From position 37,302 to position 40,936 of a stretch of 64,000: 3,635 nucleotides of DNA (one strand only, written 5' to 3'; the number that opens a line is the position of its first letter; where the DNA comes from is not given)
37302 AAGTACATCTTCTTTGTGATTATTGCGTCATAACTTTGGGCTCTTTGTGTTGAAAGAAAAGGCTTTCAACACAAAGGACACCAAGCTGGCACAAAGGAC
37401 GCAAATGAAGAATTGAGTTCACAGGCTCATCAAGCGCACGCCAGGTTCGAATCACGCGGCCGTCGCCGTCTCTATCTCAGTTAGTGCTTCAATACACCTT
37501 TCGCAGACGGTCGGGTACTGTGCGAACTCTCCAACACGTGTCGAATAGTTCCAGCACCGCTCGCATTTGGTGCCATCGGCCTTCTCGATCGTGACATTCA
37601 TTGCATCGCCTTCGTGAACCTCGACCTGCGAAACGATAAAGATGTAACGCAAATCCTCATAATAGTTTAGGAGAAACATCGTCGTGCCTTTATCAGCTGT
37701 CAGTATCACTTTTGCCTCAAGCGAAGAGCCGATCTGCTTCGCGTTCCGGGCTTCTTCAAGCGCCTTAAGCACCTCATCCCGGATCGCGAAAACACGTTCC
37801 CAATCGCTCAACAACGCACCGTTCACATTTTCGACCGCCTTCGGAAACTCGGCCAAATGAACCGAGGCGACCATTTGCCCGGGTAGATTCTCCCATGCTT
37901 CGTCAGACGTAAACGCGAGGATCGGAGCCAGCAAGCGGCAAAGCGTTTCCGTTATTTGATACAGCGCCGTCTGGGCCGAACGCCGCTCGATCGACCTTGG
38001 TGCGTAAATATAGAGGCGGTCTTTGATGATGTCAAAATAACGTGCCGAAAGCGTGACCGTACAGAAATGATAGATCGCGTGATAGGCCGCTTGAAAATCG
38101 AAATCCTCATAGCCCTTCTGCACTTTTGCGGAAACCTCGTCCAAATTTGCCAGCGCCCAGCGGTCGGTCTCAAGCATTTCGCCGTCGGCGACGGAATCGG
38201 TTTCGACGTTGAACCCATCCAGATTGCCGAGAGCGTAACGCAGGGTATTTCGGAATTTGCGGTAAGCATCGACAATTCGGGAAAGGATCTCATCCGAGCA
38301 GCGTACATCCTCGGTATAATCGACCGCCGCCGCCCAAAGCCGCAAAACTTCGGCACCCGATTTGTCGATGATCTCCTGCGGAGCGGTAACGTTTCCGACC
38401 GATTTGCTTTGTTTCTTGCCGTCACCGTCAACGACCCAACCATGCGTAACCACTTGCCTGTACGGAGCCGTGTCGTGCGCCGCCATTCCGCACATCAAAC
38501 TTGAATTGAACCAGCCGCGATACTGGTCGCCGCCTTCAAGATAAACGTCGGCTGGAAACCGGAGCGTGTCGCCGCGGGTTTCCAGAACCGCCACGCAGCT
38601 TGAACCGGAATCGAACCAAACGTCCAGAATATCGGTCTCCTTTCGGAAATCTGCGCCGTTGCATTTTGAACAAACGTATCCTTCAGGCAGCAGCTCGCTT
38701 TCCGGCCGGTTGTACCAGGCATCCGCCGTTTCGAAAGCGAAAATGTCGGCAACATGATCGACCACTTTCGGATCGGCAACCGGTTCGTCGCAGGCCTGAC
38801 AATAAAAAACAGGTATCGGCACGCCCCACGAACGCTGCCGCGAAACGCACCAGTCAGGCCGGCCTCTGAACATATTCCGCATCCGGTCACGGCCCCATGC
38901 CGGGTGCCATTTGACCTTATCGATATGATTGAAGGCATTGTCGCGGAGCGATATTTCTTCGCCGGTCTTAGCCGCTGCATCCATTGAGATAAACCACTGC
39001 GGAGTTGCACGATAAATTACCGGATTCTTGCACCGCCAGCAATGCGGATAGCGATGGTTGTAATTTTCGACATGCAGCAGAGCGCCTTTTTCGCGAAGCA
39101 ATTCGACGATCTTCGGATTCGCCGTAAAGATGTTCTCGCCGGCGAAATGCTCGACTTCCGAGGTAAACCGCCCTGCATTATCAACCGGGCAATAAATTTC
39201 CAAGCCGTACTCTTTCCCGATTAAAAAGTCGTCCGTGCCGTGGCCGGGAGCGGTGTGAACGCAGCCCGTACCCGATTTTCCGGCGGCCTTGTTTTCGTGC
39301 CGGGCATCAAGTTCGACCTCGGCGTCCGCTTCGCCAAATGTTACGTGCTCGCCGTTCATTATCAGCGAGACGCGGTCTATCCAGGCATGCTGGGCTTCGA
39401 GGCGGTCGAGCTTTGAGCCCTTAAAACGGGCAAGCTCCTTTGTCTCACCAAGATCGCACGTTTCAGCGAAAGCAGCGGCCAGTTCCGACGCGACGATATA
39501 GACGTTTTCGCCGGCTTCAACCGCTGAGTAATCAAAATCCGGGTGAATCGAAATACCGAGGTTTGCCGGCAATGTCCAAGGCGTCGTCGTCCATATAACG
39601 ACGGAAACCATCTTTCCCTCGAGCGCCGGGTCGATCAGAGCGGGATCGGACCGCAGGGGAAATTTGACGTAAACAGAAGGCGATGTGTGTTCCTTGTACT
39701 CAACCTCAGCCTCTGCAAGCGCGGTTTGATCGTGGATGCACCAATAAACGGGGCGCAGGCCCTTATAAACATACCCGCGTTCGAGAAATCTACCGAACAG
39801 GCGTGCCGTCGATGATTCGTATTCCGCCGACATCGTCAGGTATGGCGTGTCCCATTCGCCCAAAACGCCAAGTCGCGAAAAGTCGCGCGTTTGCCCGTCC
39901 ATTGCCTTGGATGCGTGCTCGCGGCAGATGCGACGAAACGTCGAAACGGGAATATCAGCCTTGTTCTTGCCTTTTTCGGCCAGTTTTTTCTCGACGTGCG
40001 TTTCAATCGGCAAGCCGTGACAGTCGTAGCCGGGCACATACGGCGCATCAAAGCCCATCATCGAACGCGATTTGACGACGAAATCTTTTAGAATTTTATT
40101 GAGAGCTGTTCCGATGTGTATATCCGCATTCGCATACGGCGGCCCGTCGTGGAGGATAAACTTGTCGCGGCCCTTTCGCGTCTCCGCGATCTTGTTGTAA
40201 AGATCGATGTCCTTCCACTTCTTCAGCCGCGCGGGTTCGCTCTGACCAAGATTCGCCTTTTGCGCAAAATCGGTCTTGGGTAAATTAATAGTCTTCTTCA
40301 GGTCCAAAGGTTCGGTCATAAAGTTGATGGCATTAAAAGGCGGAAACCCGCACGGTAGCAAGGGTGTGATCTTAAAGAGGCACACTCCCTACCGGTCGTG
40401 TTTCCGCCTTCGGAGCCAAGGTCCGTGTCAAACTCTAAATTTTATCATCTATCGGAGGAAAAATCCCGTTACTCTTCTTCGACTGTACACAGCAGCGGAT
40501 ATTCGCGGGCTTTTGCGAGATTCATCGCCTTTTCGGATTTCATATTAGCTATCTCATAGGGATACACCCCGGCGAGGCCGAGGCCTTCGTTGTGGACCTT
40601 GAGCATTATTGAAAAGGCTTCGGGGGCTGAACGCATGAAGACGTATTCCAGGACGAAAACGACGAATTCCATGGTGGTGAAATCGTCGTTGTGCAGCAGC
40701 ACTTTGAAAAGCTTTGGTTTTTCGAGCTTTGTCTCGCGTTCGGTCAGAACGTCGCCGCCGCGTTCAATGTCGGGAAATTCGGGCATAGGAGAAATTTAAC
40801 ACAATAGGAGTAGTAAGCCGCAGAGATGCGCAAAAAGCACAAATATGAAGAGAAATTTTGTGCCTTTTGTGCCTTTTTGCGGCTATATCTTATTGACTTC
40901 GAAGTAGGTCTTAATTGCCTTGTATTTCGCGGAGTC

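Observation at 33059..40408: Hairpin element with a near-invariant 28-nt arm placed immediately upstream of the ileS, lgt and hexosaminidase start codons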

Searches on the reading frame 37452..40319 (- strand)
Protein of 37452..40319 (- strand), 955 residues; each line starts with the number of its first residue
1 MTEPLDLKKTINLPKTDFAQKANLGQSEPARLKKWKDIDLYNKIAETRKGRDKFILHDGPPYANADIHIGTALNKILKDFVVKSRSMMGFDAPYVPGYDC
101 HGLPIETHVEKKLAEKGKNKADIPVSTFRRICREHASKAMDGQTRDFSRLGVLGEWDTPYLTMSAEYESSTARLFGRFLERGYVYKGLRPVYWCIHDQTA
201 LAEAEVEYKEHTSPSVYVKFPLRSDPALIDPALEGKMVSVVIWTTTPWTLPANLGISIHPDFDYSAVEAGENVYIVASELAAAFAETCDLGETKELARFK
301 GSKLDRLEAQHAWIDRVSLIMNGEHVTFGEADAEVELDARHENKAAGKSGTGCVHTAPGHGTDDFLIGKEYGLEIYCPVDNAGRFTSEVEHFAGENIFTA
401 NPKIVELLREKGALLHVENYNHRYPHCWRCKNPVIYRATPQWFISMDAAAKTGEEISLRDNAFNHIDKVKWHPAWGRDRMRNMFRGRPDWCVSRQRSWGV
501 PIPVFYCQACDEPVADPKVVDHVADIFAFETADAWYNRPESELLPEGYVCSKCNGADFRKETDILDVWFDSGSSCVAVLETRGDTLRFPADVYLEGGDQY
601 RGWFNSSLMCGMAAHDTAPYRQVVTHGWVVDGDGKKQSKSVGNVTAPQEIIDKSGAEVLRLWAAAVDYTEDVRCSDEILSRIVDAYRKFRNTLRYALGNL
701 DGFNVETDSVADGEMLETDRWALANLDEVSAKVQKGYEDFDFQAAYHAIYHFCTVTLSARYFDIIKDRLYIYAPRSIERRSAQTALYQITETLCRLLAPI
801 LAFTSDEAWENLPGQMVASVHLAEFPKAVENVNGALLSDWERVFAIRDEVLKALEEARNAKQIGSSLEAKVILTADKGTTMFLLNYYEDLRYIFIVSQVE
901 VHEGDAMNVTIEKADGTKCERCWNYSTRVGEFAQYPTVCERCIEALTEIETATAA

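Call 63: find_encoding_contigs(protein=window:37452-40319:-, flank=1000, max_places=3)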
Protein window:37452-40319:- (955 aa): no gene with exactly this product is on record in the collection.
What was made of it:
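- The transposase gene was not found in the 64-kb window, and the window's own genome could not be identified (call 63).
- Tried and rejected: An exact IleRS look-up found no record (call 63).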

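Call 78: search_protein_families(library=pfam, proteins=[window:37452-40319:-], max_evalue=0.00001)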
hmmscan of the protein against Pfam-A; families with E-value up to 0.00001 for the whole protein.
window:37452-40319:- (955 aa): 4 families
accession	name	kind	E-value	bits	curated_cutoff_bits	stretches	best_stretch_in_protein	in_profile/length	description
PF00133.28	tRNA-synt_1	-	2.5e-133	445.3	22.7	1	31-674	2-413/414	tRNA synthetases class I (I, L, M and V)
PF08264.19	Anticodon_1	-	1.2e-34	119.8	25.1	1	719-872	1-147/148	Anticodon-binding domain of tRNA ligase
PF09334.17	tRNA-synt_1g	-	1.6e-19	70.4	20.1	1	61-207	8-136/391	tRNA synthetases class I (M)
PF06827.20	zf-FPG_IleRS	-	6.2e-07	29.6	21.3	1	918-944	3-29/30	Zinc finger found in FPG and IleRS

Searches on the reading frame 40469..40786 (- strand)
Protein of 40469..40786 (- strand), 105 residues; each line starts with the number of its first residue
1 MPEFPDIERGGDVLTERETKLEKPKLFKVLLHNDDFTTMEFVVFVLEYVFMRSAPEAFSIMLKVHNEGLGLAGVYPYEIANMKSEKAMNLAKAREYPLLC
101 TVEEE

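Call 78: search_protein_families(library=pfam, proteins=[window:40469-40786:-], max_evalue=0.00001)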
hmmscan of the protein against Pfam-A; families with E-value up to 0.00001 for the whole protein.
window:40469-40786:- (105 aa): 1 family
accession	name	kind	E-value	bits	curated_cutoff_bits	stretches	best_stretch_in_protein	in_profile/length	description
PF02617.22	ClpS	-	8.7e-28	96.4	23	1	22-101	1-80/80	ATP-dependent Clp protease adaptor protein ClpS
